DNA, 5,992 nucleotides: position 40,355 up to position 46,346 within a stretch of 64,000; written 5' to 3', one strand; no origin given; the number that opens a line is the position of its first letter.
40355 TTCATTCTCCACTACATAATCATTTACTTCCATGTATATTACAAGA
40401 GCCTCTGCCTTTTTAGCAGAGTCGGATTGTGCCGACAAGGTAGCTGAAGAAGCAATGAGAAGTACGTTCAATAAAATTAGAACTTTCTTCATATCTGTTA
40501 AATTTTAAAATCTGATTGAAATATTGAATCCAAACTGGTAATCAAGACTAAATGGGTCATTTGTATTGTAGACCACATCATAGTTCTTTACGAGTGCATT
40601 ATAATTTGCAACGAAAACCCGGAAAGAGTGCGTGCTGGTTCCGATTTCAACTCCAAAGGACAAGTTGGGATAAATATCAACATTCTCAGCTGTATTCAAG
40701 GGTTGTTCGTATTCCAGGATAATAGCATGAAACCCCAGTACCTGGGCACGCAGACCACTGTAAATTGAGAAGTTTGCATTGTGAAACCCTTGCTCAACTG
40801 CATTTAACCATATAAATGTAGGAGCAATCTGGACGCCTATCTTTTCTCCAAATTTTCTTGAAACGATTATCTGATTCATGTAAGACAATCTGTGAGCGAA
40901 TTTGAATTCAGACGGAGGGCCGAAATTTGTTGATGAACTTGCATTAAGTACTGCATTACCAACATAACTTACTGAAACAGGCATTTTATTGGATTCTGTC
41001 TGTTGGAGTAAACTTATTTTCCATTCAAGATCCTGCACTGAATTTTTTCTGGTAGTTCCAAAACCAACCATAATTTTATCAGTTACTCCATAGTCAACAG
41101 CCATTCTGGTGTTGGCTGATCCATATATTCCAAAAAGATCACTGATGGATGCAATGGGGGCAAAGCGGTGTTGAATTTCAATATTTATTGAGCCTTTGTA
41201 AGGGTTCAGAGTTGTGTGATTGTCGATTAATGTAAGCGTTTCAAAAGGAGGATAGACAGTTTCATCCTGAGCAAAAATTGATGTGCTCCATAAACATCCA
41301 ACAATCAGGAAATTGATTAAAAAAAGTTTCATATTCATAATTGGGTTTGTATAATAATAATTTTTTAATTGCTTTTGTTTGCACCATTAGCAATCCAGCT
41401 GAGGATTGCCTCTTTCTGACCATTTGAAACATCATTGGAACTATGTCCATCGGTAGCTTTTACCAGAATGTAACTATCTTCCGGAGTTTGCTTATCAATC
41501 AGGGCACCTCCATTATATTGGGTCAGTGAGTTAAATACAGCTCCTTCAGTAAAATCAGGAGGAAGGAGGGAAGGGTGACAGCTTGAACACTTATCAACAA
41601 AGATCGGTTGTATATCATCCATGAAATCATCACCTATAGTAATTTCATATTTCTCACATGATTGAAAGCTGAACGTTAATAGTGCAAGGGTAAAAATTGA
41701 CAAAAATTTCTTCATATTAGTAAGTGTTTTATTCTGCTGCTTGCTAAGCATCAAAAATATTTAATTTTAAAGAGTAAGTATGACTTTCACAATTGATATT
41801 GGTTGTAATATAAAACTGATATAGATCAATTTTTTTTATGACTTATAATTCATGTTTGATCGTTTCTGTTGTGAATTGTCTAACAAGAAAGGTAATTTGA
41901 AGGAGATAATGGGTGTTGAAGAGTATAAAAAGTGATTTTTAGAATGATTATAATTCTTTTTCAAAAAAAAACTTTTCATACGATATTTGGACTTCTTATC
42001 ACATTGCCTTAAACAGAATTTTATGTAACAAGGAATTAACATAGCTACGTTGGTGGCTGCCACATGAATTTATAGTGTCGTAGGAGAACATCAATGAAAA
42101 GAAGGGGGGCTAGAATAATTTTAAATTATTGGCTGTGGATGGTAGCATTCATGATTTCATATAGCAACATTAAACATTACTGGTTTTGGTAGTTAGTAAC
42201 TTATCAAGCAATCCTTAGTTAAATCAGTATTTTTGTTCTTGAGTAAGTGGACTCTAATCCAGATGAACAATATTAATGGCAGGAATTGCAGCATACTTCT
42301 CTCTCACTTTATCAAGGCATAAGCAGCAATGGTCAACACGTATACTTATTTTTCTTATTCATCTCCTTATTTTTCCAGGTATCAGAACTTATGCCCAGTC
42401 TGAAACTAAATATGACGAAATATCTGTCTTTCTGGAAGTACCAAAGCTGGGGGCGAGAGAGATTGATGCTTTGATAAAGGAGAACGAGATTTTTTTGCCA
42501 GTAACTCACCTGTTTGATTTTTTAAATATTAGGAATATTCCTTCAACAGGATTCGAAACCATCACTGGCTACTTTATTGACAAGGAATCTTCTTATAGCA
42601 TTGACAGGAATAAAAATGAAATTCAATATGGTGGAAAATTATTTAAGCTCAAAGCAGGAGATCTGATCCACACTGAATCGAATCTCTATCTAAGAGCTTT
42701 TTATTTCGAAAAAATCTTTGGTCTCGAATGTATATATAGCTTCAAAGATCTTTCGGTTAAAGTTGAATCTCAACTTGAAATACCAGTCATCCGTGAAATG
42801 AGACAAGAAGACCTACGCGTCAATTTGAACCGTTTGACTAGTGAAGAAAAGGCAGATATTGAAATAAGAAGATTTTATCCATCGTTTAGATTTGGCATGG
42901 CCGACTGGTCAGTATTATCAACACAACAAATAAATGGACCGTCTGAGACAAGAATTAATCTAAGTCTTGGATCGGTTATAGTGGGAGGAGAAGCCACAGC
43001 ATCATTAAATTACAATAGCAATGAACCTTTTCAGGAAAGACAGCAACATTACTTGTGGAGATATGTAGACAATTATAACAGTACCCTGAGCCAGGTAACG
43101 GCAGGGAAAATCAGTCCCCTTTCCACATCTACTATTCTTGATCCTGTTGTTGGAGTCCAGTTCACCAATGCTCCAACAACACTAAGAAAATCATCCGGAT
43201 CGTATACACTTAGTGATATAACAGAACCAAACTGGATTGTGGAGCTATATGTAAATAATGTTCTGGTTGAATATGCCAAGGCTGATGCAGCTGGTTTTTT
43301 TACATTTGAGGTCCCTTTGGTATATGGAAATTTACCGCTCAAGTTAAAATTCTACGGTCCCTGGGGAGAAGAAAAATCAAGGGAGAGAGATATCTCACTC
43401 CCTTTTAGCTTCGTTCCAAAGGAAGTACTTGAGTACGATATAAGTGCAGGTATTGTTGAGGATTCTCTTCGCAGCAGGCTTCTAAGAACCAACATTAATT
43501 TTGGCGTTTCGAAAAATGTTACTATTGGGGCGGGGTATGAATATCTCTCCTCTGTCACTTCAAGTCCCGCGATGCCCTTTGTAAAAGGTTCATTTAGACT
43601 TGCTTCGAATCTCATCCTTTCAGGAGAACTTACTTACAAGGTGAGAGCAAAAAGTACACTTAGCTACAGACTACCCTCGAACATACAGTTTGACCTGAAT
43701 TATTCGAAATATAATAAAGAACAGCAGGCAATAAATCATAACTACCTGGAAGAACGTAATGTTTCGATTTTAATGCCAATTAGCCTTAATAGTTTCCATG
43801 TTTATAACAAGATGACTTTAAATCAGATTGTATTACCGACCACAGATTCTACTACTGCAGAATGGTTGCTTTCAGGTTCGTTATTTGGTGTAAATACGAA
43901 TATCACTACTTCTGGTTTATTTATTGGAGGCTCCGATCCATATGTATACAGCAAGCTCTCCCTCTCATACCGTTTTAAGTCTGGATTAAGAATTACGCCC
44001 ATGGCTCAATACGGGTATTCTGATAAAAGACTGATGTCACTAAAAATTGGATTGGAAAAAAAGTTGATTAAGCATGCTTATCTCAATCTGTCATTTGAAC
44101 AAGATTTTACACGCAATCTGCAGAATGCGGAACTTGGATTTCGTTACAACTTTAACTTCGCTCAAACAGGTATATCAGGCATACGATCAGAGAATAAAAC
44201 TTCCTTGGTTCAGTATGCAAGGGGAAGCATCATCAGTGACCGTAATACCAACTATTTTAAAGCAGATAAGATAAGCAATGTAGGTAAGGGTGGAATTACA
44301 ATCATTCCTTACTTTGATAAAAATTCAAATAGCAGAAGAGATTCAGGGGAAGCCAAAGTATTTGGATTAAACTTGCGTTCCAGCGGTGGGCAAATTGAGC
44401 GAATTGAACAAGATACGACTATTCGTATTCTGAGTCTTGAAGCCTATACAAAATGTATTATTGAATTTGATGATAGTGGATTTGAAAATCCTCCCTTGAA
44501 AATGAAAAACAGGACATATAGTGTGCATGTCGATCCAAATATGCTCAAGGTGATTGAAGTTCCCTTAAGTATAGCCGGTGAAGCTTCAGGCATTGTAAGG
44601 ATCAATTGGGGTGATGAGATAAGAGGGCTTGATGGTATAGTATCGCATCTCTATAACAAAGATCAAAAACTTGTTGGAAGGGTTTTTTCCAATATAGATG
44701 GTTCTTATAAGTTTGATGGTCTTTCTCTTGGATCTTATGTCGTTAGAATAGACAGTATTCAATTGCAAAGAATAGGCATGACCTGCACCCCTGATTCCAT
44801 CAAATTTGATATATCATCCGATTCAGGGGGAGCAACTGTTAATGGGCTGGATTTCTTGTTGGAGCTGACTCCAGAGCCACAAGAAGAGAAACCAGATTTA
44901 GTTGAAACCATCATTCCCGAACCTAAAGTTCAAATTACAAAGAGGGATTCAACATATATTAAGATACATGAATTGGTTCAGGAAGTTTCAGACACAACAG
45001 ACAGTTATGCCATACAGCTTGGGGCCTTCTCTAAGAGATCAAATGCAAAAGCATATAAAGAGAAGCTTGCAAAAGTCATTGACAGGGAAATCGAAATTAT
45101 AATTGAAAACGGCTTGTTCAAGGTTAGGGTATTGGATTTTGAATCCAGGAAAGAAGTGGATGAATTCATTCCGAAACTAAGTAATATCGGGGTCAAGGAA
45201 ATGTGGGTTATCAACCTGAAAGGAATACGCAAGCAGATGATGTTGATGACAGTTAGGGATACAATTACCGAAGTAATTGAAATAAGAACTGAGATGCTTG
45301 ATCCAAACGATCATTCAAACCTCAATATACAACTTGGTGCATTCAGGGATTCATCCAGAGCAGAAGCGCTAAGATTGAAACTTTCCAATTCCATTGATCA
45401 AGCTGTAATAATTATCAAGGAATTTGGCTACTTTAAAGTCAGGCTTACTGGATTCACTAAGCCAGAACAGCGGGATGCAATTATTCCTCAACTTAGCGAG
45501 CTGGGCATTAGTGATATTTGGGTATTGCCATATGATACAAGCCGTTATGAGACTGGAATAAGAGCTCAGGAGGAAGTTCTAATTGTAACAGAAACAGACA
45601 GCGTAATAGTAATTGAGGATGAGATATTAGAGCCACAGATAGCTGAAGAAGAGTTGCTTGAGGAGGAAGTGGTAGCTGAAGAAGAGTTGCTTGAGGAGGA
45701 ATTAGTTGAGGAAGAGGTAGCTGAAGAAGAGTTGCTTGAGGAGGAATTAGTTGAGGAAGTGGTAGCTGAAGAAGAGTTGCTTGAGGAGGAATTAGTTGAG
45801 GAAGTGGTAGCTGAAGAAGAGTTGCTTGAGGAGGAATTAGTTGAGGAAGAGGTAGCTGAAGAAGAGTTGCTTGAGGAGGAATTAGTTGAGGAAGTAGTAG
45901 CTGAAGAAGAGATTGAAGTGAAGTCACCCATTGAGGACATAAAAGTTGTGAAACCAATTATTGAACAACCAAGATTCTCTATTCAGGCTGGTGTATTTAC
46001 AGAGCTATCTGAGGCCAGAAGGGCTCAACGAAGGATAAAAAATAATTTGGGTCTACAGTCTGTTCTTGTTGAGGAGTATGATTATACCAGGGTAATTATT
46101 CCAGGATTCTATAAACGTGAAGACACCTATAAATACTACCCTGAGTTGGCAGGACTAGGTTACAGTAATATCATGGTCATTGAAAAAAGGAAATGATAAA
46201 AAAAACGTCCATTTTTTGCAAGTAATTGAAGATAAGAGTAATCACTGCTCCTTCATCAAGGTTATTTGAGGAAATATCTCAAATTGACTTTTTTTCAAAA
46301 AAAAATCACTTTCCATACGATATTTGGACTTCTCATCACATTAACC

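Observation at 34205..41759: Seven-gene multihaem cytochrome island with 31 CXXCH motifs in a Bacteroidota-type genome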

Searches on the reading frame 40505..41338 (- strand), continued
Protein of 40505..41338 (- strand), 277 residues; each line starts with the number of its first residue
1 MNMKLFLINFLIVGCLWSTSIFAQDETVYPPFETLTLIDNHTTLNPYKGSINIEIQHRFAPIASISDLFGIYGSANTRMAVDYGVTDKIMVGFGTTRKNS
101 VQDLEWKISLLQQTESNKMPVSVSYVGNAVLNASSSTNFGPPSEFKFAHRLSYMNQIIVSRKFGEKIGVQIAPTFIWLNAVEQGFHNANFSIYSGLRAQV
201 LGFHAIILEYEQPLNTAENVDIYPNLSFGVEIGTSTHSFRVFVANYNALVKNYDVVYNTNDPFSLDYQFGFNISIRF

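Call 97: search_protein_families(library=pfam, proteins=[L083:5457-6245:+, L083:7537-7947:+], max_evalue=0.1)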
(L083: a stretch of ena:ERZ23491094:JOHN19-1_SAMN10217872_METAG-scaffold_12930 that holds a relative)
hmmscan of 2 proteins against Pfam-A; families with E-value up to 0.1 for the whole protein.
L083:5457-6245:+ (262 aa): 2 families
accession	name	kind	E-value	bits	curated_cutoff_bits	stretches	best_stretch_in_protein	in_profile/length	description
PF18962.6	Por_Secre_tail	-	3.4e-11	43.7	27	1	191-260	1-74/75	Secretion system C-terminal sorting domain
PF02014.22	Reeler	-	4.2e-11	43.9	21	1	62-155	21-124/131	Reeler domain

L083:7537-7947:+ (136 aa): 5 families
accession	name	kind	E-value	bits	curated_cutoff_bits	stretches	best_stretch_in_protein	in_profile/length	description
PF22297.1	PccH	-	0.00091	19.7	24.4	1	34-57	2-25/133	PccH Cytochrome c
PF13442.11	Cytochrome_CBB3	-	0.003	18.3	27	1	36-81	4-46/68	Cytochrome C oxidase, cbb3-type, subunit III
PF07635.16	PSCyt1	-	0.0049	17.9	22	1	46-103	1-49/59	Planctomycete cytochrome C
PF14376.11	Haem_bd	-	0.041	14.3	27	1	7-60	3-57/133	Haem-binding domain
PF00034.26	Cytochrom_C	-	0.043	15.6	21.3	1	36-121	2-78/90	Cytochrome c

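Call 98: find_encoding_contigs(protein=P0400, flank=4000, max_places=1)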
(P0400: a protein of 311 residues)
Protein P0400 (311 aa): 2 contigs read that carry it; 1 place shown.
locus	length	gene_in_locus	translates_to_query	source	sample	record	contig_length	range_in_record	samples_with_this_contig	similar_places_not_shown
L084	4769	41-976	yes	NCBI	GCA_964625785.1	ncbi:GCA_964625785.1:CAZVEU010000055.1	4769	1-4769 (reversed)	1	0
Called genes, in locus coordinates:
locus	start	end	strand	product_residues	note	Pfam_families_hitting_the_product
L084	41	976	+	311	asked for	PF19089:DUF5777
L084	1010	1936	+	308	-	PF13247:Fer4_11, PF00037:Fer4 (weak), PF12797:Fer4_2 (weak), PF12837:Fer4_6 (weak), PF12838:Fer4_7 (weak), PF13237:Fer4_10 (weak), PF13247:Fer4_11 (weak)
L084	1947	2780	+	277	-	-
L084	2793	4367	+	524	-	PF03916:NrfD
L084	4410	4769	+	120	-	?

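Call 99: find_encoding_contigs(protein=P0420, flank=4000, max_places=1)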
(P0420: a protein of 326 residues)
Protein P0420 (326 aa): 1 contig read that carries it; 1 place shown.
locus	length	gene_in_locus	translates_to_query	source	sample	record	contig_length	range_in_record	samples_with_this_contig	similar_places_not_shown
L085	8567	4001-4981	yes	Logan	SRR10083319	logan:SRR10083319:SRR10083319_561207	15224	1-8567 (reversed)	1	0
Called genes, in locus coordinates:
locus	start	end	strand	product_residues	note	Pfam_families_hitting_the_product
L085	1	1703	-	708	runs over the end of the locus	PF00009:GTP_EFTU, PF01926:MMR_HSR1 (faint), PF22042:EF-G_D2, PF14492:EFG_III, PF03764:EFG_IV, PF00679:EFG_C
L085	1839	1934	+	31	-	-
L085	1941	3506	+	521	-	PF09459:EB_dh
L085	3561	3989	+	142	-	-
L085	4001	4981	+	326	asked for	PF19089:DUF5777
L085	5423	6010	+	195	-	PF04264:YceI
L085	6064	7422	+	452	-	-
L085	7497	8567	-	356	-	?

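Call 100: find_encoding_contigs(protein=P0460, flank=4000, max_places=1)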
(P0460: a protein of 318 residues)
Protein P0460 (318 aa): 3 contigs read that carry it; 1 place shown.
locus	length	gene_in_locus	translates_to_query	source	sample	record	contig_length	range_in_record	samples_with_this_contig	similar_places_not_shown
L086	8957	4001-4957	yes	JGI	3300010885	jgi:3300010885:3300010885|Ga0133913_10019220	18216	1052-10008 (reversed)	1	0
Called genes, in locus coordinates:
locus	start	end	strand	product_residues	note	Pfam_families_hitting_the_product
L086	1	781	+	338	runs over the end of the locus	-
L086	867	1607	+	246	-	-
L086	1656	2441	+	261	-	-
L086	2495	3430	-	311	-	PF18962:Por_Secre_tail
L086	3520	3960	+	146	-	-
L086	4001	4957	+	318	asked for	PF19089:DUF5777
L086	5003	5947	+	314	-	PF12838:Fer4_7 (faint), PF13187:Fer4_9 (faint), PF13247:Fer4_11, PF14697:Fer4_21 (weak), PF00037:Fer4 (weak), PF12797:Fer4_2 (weak), PF12837:Fer4_6 (weak), PF13247:Fer4_11 (weak), +1 more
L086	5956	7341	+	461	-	PF03916:NrfD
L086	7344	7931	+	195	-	-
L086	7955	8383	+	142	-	PF13442:Cytochrome_CBB3, PF00034:Cytochrom_C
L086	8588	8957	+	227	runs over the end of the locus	PF00072:Response_reg, PF04397:LytTR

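Call 101: find_encoding_contigs(protein=P0480, flank=4000, max_places=1)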
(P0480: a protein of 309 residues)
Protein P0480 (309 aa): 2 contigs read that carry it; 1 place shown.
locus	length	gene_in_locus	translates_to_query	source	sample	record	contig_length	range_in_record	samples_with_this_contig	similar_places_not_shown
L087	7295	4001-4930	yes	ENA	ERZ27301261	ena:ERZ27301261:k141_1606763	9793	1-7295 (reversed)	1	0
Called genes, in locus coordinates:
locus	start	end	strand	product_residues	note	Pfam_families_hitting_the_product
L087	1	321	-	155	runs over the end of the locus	PF00027:cNMP_binding (weak)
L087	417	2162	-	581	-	PF01391:Collagen (weak), PF09459:EB_dh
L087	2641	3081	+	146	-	PF00034:Cytochrom_C, PF13442:Cytochrome_CBB3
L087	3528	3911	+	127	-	-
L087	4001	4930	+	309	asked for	PF19089:DUF5777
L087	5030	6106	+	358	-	PF12838:Fer4_7 (faint), PF13183:Fer4_8 (faint), PF13187:Fer4_9 (faint), PF13247:Fer4_11, PF12797:Fer4_2 (weak), PF00037:Fer4 (weak), PF12837:Fer4_6 (weak), PF13247:Fer4_11 (weak), +1 more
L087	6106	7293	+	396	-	?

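Call 102: find_encoding_contigs(protein=P0500, flank=4000, max_places=1)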
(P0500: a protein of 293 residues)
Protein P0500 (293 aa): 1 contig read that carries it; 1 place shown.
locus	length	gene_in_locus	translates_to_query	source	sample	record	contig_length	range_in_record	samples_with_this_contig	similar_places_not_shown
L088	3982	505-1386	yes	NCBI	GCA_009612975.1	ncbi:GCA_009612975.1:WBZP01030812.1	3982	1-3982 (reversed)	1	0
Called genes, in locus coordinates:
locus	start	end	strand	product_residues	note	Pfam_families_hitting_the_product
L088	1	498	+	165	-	?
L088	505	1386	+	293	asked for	PF19089:DUF5777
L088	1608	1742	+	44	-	-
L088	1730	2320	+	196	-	-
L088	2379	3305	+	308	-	-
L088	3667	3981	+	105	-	?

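Call 103: find_encoding_contigs(protein=P0375, flank=4000, max_places=1)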
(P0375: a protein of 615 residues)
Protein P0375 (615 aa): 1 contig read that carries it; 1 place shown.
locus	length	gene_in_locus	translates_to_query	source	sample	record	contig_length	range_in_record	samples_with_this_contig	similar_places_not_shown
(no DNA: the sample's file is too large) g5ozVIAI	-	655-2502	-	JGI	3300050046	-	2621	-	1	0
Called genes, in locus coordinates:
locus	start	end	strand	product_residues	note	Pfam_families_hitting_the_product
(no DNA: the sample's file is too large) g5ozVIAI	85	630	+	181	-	PF04264:YceI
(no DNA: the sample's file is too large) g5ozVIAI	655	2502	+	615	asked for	PF19089:DUF5777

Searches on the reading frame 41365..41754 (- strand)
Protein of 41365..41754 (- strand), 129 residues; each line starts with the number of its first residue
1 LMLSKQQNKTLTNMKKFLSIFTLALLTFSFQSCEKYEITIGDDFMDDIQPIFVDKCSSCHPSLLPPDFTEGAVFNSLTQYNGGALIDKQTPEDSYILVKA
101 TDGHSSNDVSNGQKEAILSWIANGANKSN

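Call 5: search_protein_families(library=pfam, proteins=[window:41365-41754:-], max_evalue=0.1)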
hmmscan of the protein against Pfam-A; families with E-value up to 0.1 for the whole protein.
window:41365-41754:- (129 aa): 1 family
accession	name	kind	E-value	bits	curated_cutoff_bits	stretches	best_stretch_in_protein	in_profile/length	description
PF14376.11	Haem_bd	-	0.045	14.2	27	0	87-122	102-132/133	Haem-binding domain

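Call 6: search_protein_families(library=ncbifam, proteins=[window:41365-41754:-], max_evalue=0.1)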
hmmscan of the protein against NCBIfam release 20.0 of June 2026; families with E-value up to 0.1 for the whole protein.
window:41365-41754:- (129 aa): 3 families
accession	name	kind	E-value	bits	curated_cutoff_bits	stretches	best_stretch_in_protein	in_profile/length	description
NF052339.1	hydrazine_alpha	equivalog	0.00092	17.2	800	1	43-73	669-699/804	hydrazine synthase subunit alpha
NF047812.1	LIC11213_lipo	equivalog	0.011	15.8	100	1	49-126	45-117/118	LIC11213 family lipoprotein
NF050142.1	PG1828_fam_lipo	equivalog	0.035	14.8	50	1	14-35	1-21/59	PG1828 family lipoprotein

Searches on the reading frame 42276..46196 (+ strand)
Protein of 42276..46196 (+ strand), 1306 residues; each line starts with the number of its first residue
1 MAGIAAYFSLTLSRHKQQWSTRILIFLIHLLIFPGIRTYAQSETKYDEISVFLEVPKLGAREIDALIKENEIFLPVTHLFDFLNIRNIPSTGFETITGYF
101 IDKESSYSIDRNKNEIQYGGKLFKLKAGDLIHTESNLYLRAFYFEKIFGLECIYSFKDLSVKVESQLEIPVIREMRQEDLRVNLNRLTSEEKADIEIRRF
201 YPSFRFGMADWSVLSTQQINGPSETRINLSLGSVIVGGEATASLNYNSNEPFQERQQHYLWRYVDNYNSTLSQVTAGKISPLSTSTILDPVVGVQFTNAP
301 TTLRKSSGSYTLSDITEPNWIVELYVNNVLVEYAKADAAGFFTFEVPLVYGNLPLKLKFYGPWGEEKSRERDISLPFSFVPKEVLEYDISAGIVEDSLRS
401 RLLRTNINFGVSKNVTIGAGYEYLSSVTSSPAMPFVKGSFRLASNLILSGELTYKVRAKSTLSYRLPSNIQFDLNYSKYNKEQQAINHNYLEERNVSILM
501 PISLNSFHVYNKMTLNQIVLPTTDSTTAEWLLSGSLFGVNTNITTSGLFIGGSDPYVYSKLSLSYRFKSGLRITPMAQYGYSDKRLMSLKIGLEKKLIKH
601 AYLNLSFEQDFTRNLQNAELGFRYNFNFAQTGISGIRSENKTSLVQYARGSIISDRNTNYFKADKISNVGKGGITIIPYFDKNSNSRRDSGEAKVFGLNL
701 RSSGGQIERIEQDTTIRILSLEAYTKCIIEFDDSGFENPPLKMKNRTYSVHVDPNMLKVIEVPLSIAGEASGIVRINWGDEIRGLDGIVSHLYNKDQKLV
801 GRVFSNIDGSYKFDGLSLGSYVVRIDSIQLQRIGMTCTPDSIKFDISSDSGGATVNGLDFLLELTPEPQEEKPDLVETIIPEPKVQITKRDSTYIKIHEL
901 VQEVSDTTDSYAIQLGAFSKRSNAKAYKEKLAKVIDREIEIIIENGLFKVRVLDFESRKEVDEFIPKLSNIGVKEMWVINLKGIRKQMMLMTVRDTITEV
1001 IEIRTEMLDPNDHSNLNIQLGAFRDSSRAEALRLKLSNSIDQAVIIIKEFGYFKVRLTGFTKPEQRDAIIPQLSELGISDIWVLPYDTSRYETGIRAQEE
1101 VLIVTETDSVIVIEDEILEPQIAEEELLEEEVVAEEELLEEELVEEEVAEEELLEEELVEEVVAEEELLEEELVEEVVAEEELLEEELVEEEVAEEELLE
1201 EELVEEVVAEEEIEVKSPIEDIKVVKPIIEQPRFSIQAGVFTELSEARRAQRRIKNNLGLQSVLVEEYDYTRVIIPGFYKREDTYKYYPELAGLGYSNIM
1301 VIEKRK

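Call 8: search_protein_families(library=ncbifam, proteins=[window:42276-46196:+], max_evalue=0.001)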
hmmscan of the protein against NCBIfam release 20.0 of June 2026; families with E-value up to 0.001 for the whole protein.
window:42276-46196:+ (1306 aa): 3 families
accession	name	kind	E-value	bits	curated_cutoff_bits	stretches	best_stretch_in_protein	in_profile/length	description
NF047735.1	MPL36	exception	2.4e-14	53.7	430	1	903-973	228-298/305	RlpA family plasminogen-binding lipoprotein MPL36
NF007953.1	PRK10672.1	equivalog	3.2e-09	36.8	201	1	850-969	232-349/362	endolytic peptidoglycan transglycosylase RlpA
TIGR02223.1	ftsN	equivalog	0.00015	21.4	107.65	0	1016-1036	229-249/299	cell division protein FtsN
